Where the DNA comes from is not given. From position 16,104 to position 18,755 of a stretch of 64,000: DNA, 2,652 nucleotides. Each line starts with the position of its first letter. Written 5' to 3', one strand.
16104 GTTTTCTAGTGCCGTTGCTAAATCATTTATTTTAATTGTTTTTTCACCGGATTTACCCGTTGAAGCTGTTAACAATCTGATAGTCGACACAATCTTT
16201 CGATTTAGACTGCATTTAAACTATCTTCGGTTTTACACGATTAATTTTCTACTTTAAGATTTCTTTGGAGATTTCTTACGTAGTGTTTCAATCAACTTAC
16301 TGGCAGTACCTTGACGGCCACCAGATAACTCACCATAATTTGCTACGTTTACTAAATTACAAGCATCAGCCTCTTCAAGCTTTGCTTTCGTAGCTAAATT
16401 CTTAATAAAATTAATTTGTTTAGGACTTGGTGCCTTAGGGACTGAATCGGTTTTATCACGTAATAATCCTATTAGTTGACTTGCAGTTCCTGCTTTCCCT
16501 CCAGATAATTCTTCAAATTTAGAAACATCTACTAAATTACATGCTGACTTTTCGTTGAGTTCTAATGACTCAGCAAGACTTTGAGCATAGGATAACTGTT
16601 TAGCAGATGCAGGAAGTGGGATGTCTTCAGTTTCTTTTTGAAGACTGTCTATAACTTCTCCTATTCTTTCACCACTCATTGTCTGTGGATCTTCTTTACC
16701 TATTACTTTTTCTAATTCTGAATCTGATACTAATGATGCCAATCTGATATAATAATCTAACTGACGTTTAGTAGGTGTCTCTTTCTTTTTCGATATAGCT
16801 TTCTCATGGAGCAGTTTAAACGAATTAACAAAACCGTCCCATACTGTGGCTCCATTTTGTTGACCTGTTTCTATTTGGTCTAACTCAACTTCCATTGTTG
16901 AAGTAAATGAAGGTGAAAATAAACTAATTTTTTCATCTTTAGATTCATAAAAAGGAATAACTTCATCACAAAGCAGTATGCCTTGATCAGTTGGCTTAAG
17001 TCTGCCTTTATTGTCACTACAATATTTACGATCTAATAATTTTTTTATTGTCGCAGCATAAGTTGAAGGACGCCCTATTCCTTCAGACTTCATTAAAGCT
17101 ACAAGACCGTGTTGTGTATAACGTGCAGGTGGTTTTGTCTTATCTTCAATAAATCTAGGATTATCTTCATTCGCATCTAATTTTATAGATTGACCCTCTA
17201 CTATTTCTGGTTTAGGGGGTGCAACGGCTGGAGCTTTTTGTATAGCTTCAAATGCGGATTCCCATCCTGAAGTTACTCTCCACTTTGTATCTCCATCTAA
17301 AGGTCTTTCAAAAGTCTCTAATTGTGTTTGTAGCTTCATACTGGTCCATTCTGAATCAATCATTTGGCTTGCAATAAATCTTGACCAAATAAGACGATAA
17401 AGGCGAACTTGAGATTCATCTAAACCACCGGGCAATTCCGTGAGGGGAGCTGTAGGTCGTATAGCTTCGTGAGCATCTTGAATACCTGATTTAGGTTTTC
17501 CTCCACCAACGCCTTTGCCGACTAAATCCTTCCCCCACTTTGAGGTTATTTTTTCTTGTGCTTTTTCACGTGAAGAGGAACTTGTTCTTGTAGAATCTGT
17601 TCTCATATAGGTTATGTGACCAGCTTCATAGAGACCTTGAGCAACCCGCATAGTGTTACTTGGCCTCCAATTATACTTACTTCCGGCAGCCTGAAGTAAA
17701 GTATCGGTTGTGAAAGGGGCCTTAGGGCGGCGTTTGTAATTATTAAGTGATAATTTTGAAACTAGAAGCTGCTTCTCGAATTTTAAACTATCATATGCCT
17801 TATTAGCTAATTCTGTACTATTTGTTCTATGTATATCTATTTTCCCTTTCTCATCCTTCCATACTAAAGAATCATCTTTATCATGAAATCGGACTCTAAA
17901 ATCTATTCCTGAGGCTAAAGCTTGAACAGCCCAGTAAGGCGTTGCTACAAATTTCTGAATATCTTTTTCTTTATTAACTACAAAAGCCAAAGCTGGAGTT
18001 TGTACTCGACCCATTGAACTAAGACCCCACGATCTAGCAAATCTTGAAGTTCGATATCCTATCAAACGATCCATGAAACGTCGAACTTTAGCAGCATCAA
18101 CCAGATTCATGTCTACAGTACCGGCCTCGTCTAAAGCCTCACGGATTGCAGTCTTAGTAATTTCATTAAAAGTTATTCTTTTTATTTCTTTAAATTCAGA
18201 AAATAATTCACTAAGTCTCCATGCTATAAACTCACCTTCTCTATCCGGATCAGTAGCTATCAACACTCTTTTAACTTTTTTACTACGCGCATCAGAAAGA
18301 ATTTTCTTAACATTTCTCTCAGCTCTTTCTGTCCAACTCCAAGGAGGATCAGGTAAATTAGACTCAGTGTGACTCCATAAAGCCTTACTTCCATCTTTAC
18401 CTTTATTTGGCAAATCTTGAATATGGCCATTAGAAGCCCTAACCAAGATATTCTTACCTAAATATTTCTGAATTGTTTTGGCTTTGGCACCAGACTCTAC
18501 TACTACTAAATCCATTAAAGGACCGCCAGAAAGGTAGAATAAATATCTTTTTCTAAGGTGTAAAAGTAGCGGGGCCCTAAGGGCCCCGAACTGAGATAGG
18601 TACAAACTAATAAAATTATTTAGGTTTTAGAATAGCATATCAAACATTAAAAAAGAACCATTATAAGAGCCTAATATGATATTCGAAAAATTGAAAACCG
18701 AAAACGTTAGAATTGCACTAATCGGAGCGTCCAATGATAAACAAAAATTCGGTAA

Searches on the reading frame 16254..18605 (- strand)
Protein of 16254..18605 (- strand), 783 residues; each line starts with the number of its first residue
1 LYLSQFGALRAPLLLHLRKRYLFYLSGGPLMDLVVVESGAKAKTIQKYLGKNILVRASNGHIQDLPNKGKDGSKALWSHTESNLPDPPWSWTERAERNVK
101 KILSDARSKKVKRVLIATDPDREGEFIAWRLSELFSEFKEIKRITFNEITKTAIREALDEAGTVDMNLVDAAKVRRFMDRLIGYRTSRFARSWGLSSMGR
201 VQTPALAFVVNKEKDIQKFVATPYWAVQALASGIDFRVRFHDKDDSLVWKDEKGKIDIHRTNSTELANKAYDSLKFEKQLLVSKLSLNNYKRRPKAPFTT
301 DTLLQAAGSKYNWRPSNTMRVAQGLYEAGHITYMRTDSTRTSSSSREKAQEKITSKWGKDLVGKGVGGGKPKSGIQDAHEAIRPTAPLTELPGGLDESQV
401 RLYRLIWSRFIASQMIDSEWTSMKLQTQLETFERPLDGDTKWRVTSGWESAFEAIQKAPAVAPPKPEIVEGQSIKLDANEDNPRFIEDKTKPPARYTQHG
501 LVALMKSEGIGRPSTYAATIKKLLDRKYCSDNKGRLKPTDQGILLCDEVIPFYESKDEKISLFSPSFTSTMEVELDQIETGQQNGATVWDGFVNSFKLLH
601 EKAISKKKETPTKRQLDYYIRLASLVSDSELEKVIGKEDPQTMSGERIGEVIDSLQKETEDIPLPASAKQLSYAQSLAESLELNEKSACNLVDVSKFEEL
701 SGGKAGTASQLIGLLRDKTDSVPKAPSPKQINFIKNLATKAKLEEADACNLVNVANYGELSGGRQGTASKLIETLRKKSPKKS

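Call 64: search_protein_families(library=pfam, proteins=[window:16254-18605:-], max_evalue=1e-8)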
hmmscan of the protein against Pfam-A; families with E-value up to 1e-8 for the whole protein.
window:16254-18605:- (783 aa): 2 families
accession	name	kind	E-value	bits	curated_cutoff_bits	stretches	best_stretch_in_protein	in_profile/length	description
PF01131.25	Topoisom_bac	-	1.8e-96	324.1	35.1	1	164-588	2-409/411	DNA topoisomerase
PF01751.28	Toprim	-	7.3e-17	61.8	23.1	1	33-149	2-96/96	Toprim domain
